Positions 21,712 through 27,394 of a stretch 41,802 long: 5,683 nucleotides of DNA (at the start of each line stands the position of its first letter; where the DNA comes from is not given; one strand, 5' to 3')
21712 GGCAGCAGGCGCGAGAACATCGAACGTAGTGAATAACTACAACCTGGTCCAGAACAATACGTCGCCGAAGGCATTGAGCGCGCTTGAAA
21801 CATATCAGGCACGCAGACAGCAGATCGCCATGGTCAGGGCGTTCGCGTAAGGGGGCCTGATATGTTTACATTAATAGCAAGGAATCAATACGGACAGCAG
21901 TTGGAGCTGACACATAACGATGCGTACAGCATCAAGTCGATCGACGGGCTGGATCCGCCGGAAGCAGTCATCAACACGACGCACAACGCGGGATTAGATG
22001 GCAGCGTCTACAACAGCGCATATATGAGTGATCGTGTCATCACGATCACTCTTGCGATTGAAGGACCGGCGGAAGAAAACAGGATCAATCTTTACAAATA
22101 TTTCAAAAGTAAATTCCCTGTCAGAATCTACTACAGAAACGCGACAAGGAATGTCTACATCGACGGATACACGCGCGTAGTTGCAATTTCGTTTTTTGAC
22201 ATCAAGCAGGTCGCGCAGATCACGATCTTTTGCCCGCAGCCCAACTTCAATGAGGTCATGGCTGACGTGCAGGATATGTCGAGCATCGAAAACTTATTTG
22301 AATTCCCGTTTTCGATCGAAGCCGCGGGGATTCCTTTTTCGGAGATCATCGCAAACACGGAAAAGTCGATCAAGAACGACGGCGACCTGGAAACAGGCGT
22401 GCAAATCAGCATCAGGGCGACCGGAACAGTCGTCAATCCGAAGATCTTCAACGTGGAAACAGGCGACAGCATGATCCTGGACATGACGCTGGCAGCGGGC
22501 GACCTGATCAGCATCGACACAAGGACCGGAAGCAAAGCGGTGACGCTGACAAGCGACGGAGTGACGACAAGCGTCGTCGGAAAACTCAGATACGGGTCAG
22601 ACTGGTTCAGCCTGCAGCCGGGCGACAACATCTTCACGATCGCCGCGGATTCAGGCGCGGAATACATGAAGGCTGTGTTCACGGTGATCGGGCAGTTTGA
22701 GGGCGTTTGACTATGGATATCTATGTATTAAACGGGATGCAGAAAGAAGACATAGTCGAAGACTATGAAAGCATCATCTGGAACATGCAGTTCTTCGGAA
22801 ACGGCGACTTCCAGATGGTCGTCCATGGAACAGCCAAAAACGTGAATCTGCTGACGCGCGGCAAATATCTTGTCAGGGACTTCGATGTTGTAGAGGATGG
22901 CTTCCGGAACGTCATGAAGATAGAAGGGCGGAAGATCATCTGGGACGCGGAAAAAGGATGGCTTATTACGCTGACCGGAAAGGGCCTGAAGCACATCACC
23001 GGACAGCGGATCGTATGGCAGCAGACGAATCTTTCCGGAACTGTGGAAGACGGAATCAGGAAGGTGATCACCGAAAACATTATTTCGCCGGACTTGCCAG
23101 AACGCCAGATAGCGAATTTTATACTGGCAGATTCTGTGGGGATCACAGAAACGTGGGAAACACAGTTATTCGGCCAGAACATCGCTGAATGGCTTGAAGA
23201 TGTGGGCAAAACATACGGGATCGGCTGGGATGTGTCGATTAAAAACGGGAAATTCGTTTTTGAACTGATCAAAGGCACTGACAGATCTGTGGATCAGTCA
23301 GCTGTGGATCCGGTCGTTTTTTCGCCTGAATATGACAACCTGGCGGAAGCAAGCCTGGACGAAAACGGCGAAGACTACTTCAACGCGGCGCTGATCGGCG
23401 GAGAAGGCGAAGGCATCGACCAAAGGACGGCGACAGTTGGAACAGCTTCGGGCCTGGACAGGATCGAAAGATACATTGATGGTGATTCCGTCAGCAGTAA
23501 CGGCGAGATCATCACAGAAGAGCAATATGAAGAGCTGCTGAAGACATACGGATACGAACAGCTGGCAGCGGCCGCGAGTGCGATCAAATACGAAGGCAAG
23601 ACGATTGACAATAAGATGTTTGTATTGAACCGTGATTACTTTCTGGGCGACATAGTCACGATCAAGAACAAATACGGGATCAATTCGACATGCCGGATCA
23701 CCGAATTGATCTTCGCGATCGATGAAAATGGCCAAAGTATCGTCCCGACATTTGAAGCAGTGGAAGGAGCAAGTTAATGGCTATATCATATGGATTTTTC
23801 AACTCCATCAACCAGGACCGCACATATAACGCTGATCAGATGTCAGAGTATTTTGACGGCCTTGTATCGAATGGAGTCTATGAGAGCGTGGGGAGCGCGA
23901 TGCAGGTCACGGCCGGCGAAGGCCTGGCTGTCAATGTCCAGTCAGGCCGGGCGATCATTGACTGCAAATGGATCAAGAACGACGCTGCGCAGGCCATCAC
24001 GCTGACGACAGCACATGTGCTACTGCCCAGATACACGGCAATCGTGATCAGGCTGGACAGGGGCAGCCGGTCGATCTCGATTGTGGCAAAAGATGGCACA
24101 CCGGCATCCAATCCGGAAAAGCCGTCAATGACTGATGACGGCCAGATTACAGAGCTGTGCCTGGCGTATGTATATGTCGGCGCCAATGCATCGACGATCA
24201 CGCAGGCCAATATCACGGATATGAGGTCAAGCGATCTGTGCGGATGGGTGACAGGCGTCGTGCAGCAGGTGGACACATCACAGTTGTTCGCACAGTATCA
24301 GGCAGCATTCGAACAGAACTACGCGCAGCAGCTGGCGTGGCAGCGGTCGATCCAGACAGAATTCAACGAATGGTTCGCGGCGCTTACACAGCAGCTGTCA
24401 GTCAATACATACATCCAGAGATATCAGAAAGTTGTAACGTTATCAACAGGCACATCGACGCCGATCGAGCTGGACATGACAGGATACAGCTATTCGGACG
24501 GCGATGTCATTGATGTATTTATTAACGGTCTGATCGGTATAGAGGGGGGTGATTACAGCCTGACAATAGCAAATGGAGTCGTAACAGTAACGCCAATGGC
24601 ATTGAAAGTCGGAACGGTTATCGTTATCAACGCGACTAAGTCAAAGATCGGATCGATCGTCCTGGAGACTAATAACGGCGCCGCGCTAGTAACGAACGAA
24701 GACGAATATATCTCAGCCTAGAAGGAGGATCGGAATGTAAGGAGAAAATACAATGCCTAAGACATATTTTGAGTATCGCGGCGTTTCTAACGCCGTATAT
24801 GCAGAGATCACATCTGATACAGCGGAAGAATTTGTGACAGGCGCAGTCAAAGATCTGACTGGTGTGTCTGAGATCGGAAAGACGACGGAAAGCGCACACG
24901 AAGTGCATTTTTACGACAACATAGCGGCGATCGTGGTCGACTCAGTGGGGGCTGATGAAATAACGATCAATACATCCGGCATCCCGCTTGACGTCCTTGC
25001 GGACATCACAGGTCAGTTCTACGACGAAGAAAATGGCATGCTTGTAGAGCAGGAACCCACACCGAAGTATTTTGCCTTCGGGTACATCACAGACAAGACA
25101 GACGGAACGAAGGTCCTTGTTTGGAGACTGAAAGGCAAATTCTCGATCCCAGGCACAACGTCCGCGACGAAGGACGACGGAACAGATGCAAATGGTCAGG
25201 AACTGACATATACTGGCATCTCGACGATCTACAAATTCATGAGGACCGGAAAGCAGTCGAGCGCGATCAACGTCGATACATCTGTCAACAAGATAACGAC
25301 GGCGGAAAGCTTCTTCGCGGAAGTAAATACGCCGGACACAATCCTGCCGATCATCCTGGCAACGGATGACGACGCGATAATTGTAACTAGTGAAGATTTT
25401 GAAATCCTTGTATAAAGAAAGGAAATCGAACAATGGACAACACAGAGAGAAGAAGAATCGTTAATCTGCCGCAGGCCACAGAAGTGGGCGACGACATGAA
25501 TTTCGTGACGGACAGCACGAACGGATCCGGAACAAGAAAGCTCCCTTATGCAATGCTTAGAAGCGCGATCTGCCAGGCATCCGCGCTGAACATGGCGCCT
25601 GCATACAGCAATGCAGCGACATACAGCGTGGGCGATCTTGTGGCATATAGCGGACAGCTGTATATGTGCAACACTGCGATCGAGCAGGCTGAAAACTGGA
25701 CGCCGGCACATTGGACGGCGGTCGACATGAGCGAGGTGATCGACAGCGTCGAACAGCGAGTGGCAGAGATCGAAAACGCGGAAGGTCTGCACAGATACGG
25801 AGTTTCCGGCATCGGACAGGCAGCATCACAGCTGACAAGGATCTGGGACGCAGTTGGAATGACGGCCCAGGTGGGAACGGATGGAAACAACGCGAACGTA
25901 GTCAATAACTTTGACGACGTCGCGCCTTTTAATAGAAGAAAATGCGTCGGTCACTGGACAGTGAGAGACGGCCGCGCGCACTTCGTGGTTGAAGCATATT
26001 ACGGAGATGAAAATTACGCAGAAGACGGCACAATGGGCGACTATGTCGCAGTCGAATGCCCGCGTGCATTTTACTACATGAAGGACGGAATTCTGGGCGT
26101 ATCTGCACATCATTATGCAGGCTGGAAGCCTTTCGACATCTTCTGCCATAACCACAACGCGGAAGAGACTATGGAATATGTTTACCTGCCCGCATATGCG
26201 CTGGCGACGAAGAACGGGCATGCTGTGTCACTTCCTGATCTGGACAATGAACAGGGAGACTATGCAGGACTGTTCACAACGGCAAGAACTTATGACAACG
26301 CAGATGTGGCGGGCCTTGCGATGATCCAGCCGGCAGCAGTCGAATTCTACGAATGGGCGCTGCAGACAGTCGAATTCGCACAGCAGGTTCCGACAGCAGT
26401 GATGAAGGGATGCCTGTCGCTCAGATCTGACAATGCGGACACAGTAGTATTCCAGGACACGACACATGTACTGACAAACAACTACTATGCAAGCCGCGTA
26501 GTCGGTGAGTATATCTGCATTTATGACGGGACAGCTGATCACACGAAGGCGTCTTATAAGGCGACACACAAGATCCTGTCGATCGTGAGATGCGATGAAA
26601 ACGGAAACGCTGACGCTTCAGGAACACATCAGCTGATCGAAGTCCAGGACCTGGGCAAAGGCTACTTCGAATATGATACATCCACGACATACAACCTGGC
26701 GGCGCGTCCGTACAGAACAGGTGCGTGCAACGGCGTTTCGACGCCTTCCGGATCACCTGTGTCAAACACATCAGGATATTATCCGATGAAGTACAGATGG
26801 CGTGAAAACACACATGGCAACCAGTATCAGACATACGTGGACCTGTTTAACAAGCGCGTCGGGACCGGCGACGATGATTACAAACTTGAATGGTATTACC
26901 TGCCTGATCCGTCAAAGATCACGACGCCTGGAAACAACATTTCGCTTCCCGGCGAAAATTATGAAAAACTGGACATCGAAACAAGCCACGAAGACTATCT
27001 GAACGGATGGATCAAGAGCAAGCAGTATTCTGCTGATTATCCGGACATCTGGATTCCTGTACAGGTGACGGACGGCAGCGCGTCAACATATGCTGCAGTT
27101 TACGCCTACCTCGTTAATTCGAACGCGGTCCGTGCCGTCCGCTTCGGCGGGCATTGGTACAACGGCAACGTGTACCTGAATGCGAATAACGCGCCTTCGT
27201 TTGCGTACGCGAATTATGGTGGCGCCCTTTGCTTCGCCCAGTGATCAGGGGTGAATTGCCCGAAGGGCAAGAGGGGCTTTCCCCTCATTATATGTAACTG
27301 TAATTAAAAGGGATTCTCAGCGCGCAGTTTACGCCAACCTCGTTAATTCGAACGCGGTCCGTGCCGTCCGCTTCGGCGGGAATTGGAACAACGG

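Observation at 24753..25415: Second, diverged copy of the major tail protein gene immediately upstream of the DGR-diversified fibre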

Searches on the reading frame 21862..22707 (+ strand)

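Call 6: search_protein_families(library=pfam, proteins=[window:21862-22707:+], max_evalue=0.01)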
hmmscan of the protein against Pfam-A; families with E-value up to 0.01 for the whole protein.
window:21862-22707:+ (282 aa): 2 families
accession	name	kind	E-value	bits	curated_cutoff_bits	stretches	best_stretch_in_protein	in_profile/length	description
PF22768.1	SPP1_Dit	-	2.5e-14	53.7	25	1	173-270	1-90/97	Siphovirus-type tail component, C-terminal domain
PF05709.17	Sipho_tail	-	1.1e-10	42.2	24.2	1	11-124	3-118/118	Phage tail protein RIFT-related domain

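Call 7: search_protein_families(library=phrogs, proteins=[window:21862-22707:+], max_evalue=0.001)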
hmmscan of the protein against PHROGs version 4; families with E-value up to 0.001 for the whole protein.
window:21862-22707:+ (282 aa): 4 families
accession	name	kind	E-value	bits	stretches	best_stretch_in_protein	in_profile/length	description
phrog_33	-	tail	7.3e-29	102.3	1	21-268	53-268/651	distal tail protein Dit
phrog_36410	-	unknown function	3.3e-19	70.3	1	169-282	11-125/125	-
phrog_5577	-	tail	1.2e-09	39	1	9-263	20-279/295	minor tail protein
phrog_202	-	tail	8.4e-07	29.2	0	34-187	48-187/523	distal tail protein Dit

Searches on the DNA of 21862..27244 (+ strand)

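Call 8: search_dna_similar(query=window:21862-27244:+, collection=phages, mode=distant, max_rows=25)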
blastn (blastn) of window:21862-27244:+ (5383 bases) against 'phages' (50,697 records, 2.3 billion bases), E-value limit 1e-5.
Records with a match: 1; places in all: 1; records where one place covers at least 80% of the query: 0.
Best place of each record, by identity: 60-80% 1.
By first word of the organism name: Bacteriophage 1.
By host as written in the record: - 1.
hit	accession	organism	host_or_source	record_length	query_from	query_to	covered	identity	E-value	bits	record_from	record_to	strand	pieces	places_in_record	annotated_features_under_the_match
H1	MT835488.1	Bacteriophage sp.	human fecal samples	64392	3147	3289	3%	73.4%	4e-14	88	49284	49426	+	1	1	record has no annotation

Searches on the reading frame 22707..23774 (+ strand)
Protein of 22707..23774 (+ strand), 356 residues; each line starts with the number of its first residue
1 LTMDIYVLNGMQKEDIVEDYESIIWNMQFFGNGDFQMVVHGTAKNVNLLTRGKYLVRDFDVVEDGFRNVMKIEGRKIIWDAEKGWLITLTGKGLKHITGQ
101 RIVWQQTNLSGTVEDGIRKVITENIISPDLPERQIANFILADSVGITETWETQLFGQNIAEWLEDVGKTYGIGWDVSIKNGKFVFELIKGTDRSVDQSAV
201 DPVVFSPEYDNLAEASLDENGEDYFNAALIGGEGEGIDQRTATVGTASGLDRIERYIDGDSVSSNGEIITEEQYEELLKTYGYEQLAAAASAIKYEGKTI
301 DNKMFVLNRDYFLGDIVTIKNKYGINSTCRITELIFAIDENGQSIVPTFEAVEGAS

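Call 6: search_protein_families(library=pfam, proteins=[window:22707-23774:+], max_evalue=0.01)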
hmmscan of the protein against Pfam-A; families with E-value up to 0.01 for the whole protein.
window:22707-23774:+ (356 aa): 1 family
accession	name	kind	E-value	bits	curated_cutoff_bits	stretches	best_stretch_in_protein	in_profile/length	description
PF14594.13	Sipho_Gp37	-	1.3e-63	215.7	26.2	1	14-350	12-369/370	Siphovirus ReqiPepy6 Gp37-like protein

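Call 7: search_protein_families(library=phrogs, proteins=[window:22707-23774:+], max_evalue=0.001)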
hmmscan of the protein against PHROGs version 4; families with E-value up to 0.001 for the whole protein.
window:22707-23774:+ (356 aa): 2 families
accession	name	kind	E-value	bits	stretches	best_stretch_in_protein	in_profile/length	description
phrog_538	-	tail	8.1e-79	267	1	1-350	27-374/684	minor tail protein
phrog_33036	-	unknown function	0.0003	22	1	269-349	23-104/120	-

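Call 39: search_protein_families(library=ncbifam, proteins=[window:22707-23774:+], max_evalue=0.01)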
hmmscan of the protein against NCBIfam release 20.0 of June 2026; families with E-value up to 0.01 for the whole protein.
window:22707-23774:+ (356 aa): 0 families
